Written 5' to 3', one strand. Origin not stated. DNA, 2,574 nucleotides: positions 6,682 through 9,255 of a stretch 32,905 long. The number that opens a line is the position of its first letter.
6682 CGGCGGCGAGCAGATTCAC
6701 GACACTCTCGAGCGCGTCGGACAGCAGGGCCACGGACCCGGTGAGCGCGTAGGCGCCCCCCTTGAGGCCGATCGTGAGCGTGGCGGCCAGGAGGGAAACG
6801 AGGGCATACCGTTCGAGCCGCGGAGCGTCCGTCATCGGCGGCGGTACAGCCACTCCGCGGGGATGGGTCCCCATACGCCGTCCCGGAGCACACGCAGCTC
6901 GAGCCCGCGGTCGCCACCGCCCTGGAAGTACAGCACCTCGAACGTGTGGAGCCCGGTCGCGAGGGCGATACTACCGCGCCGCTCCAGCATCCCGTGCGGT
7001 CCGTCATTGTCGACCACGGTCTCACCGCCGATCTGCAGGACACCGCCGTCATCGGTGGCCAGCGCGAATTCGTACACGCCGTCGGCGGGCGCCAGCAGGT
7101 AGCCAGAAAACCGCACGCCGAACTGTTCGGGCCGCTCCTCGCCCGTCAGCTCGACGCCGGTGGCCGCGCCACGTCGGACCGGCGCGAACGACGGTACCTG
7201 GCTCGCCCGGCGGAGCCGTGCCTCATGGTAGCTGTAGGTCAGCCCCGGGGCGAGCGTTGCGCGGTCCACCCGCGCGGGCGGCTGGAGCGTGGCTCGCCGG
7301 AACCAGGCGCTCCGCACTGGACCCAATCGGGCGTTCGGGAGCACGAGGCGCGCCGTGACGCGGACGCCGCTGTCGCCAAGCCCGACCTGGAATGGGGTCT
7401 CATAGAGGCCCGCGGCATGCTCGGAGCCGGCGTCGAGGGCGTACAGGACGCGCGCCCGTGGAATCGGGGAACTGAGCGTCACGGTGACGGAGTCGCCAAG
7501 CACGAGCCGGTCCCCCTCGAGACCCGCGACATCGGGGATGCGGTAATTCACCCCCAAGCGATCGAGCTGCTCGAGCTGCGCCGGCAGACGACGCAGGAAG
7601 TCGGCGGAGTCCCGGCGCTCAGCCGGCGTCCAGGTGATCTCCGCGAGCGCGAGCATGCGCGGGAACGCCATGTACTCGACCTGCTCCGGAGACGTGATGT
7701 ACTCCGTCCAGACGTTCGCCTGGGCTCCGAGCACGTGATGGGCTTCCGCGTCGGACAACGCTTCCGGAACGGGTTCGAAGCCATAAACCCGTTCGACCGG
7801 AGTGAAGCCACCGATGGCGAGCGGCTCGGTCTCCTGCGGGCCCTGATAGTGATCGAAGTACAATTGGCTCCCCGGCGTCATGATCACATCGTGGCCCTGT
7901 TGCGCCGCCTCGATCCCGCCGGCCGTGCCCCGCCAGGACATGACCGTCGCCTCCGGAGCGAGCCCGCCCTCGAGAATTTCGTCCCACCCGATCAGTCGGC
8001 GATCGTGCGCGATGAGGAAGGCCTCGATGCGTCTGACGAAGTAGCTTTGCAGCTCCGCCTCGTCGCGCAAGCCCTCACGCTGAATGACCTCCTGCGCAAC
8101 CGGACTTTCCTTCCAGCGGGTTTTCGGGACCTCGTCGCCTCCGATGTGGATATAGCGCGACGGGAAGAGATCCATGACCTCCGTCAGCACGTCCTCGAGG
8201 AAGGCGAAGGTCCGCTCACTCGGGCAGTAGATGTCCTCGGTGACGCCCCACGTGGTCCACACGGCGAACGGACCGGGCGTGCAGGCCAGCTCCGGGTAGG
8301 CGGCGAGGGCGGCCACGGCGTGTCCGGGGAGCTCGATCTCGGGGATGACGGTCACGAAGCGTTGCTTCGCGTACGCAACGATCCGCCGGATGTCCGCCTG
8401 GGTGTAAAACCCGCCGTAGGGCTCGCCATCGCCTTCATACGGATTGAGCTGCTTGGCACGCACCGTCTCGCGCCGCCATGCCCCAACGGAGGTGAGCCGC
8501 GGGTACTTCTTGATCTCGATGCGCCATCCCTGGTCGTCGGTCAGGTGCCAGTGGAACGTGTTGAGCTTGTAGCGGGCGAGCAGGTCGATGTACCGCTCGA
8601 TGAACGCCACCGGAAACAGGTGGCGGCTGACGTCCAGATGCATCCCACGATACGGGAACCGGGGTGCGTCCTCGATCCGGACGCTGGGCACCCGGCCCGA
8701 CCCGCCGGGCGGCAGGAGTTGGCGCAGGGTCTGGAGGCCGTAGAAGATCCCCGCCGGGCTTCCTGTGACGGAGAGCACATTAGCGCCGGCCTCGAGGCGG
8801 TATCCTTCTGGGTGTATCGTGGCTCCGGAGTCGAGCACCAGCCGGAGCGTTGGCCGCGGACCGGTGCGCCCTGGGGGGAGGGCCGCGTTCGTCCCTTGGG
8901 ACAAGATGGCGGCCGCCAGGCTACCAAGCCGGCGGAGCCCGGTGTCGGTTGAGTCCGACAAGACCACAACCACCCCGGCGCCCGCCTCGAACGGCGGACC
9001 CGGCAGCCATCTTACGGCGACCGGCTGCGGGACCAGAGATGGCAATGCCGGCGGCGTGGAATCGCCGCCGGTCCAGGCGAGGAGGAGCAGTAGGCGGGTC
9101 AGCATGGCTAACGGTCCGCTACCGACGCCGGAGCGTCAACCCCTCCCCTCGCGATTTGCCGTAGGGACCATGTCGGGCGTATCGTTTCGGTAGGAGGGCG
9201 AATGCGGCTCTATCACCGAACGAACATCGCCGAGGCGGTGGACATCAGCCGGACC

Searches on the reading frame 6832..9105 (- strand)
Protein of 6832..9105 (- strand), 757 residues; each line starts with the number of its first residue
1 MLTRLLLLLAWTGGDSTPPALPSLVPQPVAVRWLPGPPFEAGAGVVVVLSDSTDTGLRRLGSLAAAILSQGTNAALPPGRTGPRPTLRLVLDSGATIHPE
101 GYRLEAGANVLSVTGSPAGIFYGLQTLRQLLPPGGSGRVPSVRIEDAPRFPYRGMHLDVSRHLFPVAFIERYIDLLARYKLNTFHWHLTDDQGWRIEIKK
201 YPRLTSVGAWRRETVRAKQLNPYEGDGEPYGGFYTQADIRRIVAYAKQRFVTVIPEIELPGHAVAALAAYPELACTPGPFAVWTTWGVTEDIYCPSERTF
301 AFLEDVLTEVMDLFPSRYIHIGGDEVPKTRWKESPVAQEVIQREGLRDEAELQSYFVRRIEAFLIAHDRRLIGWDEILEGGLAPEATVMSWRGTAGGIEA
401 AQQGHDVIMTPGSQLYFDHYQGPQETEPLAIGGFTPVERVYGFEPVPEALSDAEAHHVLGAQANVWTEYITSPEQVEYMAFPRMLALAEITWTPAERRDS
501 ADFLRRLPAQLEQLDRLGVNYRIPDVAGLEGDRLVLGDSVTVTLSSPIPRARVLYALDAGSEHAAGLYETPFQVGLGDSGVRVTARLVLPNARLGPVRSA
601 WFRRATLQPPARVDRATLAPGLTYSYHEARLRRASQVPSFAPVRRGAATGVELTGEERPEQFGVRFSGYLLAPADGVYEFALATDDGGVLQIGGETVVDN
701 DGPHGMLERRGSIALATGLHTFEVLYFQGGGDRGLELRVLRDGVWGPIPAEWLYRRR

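Call 80: search_protein_families(library=pfam, max_evalue=0.001, proteins=[window:6832-9105:-])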
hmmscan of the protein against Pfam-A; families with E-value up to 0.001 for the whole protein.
window:6832-9105:- (757 aa): 3 families
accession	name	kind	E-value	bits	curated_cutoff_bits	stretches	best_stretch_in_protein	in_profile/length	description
PF00728.28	Glyco_hydro_20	-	2.4e-123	412.4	22.3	1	150-494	1-347/348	Glycosyl hydrolase family 20, catalytic domain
PF02838.20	Glyco_hydro_20b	-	1.2e-19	71.7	26.1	1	22-147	2-124/124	Glycosyl hydrolase family 20, domain 2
PF07691.17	PA14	-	6.1e-15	55.7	24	1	657-737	41-131/147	PA14 domain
